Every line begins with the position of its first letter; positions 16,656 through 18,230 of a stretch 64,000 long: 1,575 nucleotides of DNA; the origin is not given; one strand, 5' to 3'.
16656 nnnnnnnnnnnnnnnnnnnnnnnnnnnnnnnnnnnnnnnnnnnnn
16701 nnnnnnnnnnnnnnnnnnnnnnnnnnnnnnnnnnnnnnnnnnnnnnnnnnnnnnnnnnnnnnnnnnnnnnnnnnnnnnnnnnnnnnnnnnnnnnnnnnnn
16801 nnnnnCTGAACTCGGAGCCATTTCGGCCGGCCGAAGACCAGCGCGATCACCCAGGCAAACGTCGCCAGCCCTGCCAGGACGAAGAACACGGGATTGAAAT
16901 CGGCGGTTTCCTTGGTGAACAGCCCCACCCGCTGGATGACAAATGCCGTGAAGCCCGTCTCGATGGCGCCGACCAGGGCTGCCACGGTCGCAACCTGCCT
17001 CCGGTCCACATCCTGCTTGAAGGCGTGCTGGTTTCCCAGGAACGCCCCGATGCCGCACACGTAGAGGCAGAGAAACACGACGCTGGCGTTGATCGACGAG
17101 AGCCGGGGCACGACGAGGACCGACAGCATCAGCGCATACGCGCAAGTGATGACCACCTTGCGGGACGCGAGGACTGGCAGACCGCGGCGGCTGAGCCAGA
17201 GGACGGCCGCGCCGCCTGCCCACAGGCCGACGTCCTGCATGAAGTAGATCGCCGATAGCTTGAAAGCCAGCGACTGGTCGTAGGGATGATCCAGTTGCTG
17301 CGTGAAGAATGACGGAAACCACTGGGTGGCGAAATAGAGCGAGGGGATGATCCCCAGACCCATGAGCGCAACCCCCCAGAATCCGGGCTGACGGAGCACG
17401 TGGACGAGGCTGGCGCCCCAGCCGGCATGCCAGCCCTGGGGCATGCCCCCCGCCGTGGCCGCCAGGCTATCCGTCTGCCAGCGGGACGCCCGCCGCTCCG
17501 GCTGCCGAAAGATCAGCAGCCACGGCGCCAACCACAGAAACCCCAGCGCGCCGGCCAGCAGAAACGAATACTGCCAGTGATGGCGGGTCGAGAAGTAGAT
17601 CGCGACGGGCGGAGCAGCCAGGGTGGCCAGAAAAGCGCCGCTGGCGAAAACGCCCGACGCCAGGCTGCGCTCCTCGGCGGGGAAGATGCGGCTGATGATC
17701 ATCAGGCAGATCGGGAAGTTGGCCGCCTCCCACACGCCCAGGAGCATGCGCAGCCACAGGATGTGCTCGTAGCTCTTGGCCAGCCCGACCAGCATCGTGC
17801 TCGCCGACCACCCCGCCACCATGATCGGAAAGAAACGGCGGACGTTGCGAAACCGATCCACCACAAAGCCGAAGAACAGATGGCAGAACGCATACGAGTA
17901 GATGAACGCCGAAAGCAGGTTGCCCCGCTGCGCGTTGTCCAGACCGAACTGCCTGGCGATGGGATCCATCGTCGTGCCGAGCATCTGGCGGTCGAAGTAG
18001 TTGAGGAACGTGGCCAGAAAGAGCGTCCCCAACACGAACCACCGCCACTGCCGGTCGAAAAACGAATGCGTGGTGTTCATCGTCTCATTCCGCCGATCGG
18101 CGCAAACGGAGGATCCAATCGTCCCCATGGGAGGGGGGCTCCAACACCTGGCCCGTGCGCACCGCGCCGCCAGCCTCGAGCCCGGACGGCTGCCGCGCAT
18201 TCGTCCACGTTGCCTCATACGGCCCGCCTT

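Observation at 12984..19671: GntR-controlled locus: split transketolase, racemase-like isomerase, MFS transporter and DUF4038/GH140-like hydrolase, possibly for a branched or rare pentose such as apiose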

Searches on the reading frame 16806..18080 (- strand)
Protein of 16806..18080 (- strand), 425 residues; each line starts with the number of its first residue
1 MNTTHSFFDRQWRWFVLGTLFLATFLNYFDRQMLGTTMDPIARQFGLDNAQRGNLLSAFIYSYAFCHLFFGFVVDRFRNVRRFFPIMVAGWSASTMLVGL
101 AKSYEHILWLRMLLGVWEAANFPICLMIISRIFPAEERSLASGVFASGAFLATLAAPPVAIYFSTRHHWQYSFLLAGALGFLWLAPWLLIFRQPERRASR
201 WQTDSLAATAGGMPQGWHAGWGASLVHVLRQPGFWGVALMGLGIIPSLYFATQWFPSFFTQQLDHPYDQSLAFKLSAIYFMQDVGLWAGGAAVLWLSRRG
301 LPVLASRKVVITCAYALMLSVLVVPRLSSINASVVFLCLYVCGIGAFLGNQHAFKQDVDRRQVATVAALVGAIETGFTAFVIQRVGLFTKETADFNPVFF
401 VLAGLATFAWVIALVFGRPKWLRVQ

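Call 6: search_protein_families(library=pfam, proteins=[window:16806-18080:-], max_evalue=0.01)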
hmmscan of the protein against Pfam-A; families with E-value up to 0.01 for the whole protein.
seq(425 aa): 1 family
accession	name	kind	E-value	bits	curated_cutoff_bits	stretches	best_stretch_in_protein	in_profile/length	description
PF07690.21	MFS_1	-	3.4e-39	135.2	33.4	1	20-371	1-336/347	Major Facilitator Superfamily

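Call 7: search_protein_families(library=ncbifam, proteins=[window:16806-18080:-], max_evalue=0.01)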
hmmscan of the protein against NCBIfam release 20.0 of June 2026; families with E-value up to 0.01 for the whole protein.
seq(425 aa): 33 families (the best 25 are shown)
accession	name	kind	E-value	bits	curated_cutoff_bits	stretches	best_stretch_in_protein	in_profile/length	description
TIGR00893.1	2A0114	subfamily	6.1e-45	153.8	395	1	22-415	1-397/399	D-galactonate transporter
TIGR00881.1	2A0104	subfamily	1.5e-27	96.6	407.75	1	21-351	1-328/379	phosphoglycerate transporter protein PgtP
TIGR00895.1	2A0115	subfamily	4e-17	62.2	418.55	1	12-194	14-193/398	aromatic acid/H+ symport family MFS transporter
TIGR00711.1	efflux_EmrB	subfamily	6.3e-15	54.9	230.2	1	16-206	3-191/485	DHA2 family efflux MFS transporter permease subunit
NF038077.1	MFS_export_MxcK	equivalog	7.1e-13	48.3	525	1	40-224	36-220/405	myxochelin export MFS transporter MxcK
NF000391.1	EmrB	exception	1.2e-11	44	925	1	19-200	15-195/501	multidrug efflux MFS transporter permease subunit EmrB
NF008586.0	PRK11551.1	equivalog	5.4e-11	42.1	410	1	16-343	16-324/406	3-(3-hydroxy-phenyl)propionate transporter MhpT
TIGR00894.1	2A0114euk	subfamily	6.5e-11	41.4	626.45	1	43-418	69-451/465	Na(+)-dependent inorganic phosphate cotransporter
TIGR00886.1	2A0108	subfamily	7.3e-11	41.8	311.7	1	25-373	14-363/368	NarK family nitrate/nitrite MFS transporter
TIGR00880.1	2_A_01_02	superfamily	3.3e-10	40.2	131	1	58-185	2-132/141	multidrug resistance protein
NF008314.0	PRK11102.1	equivalog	1.6e-09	37.5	303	1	26-184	21-178/396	Bcr/CflA family multidrug efflux MFS transporter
NF003024.0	PRK03893.1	subfamily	2.1e-09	36.7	604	1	9-180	17-184/497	sialate:H+ symport family MFS transporter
NF053517.1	HbztTptrPcaK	equivalog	7.5e-09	35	770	1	11-191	15-193/437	4-hydroxybenzoate transporter PcaK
NF007498.0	PRK10091.1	equivalog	1.6e-08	33.9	499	1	33-184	22-171/390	MFS transporter AraJ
NF008661.1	PRK11663.1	subfamily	1.7e-08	34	564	1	10-194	25-206/439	MFS transporter family glucose-6-phosphate receptor UhpC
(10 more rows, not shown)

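Call 96: search_solved_structures(query=window:16806-18080:-, max_evalue=0.00001, show_alignments=1)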
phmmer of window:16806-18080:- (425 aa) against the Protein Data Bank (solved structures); distinct sequences matched with E-value up to 0.00001: 14.
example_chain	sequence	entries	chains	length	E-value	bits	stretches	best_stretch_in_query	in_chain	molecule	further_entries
6e9n_A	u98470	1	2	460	4.5e-27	98.4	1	13-350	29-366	D-galactonate transport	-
6e9o_B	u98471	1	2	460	1.4e-26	96.8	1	13-350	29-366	D-galactonate transport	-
6e8j_A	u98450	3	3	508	4.5e-10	42.4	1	7-154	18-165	Major facilitator family transporter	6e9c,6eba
8zal_J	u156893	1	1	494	3.5e-09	39.4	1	19-206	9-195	Multidrug export protein EmrB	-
8zar_J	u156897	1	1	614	5.4e-09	38.8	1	19-206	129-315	Multidrug export protein EmrB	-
9boi_A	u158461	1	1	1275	3.4e-07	32.9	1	16-235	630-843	mVenus,Maltose/maltodextrin-binding periplasmic protein,Protein spinster homolog 1,Designe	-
8jhr_A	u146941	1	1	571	5.2e-07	32.3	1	18-182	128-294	Sphingosine-1-phosphate transporter SPNS2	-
8g92_A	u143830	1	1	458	5.9e-07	32.1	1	17-182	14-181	Sphingosine-1-phosphate transporter SPNS2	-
8ex4_A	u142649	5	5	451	6e-07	32.1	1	19-183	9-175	Sphingosine-1-phosphate transporter SPNS2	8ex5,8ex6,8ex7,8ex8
7yub_R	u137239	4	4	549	1.1e-06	31.2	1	18-182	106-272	Sphingosine-1-phosphate transporter SPNS2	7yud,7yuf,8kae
8qv5_A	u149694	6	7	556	1.1e-06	31.2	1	18-182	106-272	Sphingosine-1-phosphate transporter SPNS2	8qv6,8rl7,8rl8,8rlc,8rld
7t3o_A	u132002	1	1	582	2.2e-06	30.2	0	44-375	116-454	Vesicular glutamate transporter 2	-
8sbe_A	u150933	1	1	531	2.2e-06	30.2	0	44-375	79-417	Vesicular glutamate transporter 2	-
8jhq_A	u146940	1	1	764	7.3e-06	28.5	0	18-134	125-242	Sphingosine-1-phosphate transporter SPNS2,GlgA glycogen synthase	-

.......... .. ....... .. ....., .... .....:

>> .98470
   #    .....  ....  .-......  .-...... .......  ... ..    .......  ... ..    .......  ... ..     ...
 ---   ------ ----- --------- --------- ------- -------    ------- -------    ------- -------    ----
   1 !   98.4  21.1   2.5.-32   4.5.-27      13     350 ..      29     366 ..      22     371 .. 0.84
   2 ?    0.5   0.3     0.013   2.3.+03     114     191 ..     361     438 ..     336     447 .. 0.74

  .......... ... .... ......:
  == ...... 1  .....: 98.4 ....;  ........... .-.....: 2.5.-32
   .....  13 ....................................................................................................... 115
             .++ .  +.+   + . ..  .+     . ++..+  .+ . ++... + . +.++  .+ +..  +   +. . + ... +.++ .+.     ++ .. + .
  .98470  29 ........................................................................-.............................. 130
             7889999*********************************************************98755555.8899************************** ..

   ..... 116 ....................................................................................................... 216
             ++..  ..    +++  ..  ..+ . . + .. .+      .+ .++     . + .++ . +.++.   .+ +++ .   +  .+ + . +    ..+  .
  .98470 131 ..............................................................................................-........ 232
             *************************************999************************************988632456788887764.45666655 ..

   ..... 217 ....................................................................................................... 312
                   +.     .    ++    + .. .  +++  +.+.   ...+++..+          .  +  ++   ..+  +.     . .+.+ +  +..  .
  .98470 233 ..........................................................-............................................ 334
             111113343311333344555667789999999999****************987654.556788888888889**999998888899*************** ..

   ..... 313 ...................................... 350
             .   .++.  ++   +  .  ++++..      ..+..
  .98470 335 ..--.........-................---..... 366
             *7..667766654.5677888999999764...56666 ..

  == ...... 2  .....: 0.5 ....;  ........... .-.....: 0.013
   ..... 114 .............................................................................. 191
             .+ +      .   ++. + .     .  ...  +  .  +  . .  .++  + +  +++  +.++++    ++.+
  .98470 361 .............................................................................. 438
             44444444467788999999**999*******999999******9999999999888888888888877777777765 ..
